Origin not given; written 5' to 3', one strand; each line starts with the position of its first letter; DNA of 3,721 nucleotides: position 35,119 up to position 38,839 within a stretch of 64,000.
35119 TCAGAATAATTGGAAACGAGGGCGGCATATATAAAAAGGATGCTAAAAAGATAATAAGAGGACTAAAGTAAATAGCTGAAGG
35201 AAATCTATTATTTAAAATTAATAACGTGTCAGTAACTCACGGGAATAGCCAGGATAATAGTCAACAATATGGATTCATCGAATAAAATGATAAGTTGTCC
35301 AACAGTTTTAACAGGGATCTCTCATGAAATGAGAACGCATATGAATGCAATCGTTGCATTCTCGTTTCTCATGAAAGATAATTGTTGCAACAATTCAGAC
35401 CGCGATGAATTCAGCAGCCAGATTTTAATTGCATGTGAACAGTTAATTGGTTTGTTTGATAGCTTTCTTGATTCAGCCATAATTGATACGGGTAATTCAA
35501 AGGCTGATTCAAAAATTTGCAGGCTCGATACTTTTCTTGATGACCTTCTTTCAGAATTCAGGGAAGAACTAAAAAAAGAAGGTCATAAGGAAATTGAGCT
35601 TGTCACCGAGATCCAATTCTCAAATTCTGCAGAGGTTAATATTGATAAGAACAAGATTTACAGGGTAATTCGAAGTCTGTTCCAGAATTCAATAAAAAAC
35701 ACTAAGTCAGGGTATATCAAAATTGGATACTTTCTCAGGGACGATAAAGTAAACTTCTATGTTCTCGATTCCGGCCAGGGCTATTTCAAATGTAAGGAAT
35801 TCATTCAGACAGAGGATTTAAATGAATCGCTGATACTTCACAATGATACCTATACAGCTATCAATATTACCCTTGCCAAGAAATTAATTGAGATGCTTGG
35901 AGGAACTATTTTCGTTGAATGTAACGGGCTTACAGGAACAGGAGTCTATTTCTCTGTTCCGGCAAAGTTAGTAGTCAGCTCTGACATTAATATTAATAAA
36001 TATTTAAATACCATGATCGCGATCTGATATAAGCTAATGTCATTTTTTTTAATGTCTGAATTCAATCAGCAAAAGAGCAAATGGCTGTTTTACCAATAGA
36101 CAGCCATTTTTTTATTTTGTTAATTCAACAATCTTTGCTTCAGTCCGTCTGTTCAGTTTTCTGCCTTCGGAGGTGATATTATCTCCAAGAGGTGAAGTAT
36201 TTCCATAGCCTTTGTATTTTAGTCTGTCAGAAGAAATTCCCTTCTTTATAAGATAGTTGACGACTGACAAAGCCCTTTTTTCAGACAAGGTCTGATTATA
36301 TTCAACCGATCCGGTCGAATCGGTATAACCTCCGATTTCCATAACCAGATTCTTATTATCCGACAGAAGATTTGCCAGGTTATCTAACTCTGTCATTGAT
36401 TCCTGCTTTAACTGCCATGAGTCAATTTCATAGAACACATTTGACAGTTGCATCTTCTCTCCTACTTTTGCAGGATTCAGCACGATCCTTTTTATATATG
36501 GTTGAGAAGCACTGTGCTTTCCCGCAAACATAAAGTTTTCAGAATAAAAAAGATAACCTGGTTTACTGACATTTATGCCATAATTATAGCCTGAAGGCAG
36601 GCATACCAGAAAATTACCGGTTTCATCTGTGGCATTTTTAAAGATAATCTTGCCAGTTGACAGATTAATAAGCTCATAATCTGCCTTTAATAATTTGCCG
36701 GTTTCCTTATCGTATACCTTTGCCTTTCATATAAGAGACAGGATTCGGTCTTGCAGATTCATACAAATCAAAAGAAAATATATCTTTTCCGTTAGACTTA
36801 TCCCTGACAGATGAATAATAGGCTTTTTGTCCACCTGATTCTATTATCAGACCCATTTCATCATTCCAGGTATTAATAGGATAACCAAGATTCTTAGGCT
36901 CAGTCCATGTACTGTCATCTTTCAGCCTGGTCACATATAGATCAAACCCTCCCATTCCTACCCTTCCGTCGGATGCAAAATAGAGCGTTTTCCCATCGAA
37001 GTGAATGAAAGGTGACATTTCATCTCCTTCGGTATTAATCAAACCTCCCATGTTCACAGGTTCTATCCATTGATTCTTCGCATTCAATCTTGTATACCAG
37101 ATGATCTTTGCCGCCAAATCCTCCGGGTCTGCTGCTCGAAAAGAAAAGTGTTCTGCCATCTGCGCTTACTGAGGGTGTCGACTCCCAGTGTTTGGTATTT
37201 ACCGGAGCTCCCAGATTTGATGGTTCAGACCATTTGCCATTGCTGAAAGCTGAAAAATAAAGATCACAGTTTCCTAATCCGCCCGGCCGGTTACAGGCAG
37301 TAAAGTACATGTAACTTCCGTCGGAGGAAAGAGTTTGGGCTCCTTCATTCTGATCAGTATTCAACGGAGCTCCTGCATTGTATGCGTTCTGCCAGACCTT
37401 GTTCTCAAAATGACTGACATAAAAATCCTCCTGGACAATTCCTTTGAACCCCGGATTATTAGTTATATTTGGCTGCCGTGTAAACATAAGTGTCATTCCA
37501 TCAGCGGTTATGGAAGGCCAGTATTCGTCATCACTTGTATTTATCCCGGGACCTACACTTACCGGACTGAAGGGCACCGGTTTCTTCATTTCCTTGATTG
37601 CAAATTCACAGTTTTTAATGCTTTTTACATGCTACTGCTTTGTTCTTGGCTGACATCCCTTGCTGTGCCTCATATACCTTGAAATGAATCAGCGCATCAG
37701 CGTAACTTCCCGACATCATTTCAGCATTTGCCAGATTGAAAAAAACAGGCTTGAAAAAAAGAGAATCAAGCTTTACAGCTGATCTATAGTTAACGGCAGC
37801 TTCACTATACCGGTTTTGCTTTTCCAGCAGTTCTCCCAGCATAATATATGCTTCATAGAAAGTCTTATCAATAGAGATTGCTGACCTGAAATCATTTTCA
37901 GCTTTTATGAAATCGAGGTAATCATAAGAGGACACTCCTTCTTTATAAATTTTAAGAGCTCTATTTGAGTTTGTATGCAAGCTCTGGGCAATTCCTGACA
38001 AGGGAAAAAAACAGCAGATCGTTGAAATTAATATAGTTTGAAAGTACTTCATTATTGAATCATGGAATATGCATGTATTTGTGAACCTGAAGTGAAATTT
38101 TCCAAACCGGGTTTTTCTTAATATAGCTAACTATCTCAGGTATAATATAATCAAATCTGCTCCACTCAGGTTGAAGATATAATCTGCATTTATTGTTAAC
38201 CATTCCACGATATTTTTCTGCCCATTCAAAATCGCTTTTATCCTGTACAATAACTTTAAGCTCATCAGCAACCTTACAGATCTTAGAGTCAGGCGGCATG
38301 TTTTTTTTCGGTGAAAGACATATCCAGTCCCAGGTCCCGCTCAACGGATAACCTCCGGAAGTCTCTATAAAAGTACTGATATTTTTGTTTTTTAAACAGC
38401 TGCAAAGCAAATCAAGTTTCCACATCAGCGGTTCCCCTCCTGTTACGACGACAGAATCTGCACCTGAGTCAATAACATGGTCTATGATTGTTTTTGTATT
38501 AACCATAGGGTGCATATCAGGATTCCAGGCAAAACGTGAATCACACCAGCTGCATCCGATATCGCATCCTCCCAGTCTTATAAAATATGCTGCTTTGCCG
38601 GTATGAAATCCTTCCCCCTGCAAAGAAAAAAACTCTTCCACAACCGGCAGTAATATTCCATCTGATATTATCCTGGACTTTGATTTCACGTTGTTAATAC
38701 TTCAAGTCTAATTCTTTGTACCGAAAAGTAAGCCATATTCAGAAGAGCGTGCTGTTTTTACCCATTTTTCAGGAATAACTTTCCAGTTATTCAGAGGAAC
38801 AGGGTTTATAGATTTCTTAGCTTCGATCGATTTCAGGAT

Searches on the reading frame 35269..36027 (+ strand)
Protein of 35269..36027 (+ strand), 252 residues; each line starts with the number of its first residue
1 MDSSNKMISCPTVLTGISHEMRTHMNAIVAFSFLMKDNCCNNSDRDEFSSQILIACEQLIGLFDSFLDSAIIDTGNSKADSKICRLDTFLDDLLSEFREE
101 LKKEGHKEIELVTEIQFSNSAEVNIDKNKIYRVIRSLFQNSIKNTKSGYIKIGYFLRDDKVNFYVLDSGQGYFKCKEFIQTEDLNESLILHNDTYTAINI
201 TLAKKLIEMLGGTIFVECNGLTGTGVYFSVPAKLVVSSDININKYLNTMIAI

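Call 73: search_protein_families(library=pfam, proteins=[window:35269-36027:+], max_evalue=0.001)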
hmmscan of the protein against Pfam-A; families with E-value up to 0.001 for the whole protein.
window:35269-36027:+ (252 aa): 2 families
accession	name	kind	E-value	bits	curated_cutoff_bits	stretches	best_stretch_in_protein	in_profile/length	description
PF00512.31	HisKA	-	1.5e-07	31.8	26.9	1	14-75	6-66/66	His Kinase A (phospho-acceptor) domain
PF02518.31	HATPase_c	-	4.4e-06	27.5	26.4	1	126-232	2-109/111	Histidine kinase-, DNA gyrase B-, and HSP90-like ATPase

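Call 74: search_protein_families(library=ncbifam, proteins=[window:35269-36027:+], max_evalue=0.001)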
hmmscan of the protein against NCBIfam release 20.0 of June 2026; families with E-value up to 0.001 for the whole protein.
window:35269-36027:+ (252 aa): 41 families (the best 25 are shown)
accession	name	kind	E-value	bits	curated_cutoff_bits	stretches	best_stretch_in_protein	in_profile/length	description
TIGR02956.1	TMAO_torS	equivalog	1.4e-18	66.4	676.5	1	13-232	467-682/967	TMAO reductase system sensor histidine kinase/response regulator TorS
NF008302.0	PRK11091.1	equivalog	6e-17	61.1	838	1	12-235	285-508/779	aerobic respiration two-component sensor histidine kinase ArcB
NF041947.1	LuxQ_Vibrio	equivalog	6e-16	57.5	1200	1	14-241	476-705/843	quorum-sensing autoinducer 2 sensor kinase/phosphatase LuxQ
NF041832.1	near_NosP_CTERM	subfamily_domain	2.1e-14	53.4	400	1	13-230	10-221/370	NahK/ErcS family hybrid sensor histidine kinase/response regulator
NF011874.0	PRK15347.1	equivalog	2.2e-14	52.5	852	1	14-233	402-615/921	two component system sensor kinase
NF033092.0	HK_WalK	equivalog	2.4e-13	49.6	725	1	16-172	378-532/594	cell wall metabolism sensor histidine kinase WalK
NF046044.1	PnpS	equivalog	6.8e-13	48.4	400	1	16-171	176-328/390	two-component system histidine kinase PnpS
NF047874.1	MASE3_PAS_HK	subfamily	7.7e-13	48.1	560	1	15-245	403-638/655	MASE3 domain-containing sensor histidine kinase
NF041831.1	NO_HK_NahK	exception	3e-12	45.3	1500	1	9-234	493-711/854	hybrid sensor histidine kinase/response regulator NahK/ErcS'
NF007420.1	PRK09959.1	equivalog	1.6e-11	42.5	1995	1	11-234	713-938/1197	acid-sensing system histidine kinase EvgS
TIGR02966.1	phoR_proteo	equivalog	1.7e-11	43.8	334.2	1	15-171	119-272/333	phosphate regulon sensor histidine kinase PhoR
NF041735.1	hist_kin_RppB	equivalog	1.8e-11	43.5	400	1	17-171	223-376/438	two-component system sensor histidine kinase RppB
NF045595.1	HK_scytonemin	equivalog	2e-11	43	865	1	15-227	420-630/637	scytonemin biosynthesis sensor histidine kinase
NF008318.0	PRK11107.1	equivalog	6.9e-11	40.9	890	1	14-234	297-520/920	two-component sensor histidine kinase BarA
NF008543.0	PRK11466.1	equivalog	8.3e-11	40.5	982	1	12-231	446-661/914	TMAO reductase system sensor histidine kinase/response regulator TorS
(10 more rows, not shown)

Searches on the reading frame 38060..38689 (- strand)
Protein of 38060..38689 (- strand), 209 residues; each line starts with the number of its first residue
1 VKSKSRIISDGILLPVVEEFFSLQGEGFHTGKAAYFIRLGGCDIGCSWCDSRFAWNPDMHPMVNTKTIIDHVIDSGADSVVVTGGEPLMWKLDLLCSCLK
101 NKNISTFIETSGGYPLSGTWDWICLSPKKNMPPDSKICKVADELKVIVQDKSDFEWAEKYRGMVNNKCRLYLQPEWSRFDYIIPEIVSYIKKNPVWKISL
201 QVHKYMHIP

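Call 73: search_protein_families(library=pfam, proteins=[window:38060-38689:-], max_evalue=0.001)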
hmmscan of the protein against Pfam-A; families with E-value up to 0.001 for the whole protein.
window:38060-38689:- (209 aa): 2 families
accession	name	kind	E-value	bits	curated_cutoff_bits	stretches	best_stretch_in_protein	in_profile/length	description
PF04055.27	Radical_SAM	-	4.1e-07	30.8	29.5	1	40-115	5-89/166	Radical SAM superfamily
PF13353.11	Fer4_12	-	1.8e-05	25.5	22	1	24-100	2-75/137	4Fe-4S single cluster domain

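Call 74: search_protein_families(library=ncbifam, proteins=[window:38060-38689:-], max_evalue=0.001)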
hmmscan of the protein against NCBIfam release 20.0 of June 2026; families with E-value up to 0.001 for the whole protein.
window:38060-38689:- (209 aa): 10 families
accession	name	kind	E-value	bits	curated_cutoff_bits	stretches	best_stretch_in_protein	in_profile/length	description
TIGR04322.1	rSAM_QueE_Ecoli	equivalog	3.3e-34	118.3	200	2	66-208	65-214/215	7-carboxy-7-deazaguanine synthase QueE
TIGR03963.1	rSAM_QueE_Clost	equivalog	2.2e-29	102.7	260.1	1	15-206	2-211/219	putative 7-carboxy-7-deazaguanine synthase QueE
TIGR04508.1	queE_Cx14CxxC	equivalog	1.3e-26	93.7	240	1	16-208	3-207/208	7-carboxy-7-deazaguanine synthase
TIGR04349.1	rSAM_QueE_gams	hypoth_equivalog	1.2e-24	87.2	300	1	16-206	3-203/210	7-carboxy-7-deazaguanine synthase QueE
TIGR03365.1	Bsubt_queE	equivalog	7.9e-22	77.9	206.1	1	15-174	4-184/238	7-carboxy-7-deazaguanine synthase QueE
TIGR02495.1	NrdG2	equivalog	1.8e-06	27.5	131.15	1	30-115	14-102/193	anaerobic ribonucleoside-triphosphate reductase activating protein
TIGR04251.1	SCM_rSAM_ScmF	equivalog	9.6e-06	25.2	400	1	32-113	4-91/353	SynChlorMet cassette radical SAM/SPASM protein ScmF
TIGR02493.1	PFLA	equivalog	8.1e-05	22.1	231.75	1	37-113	20-104/235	pyruvate formate-lyase-activating protein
NF045574.1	sacti_mat_StsB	exception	0.00058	18.8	625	1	33-94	97-158/466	StsB family radical SAM/SPASM domain sactipeptide maturase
TIGR02491.1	NrdG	equivalog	0.00064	19.7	126.1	0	37-151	20-130/154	anaerobic ribonucleoside-triphosphate reductase activating protein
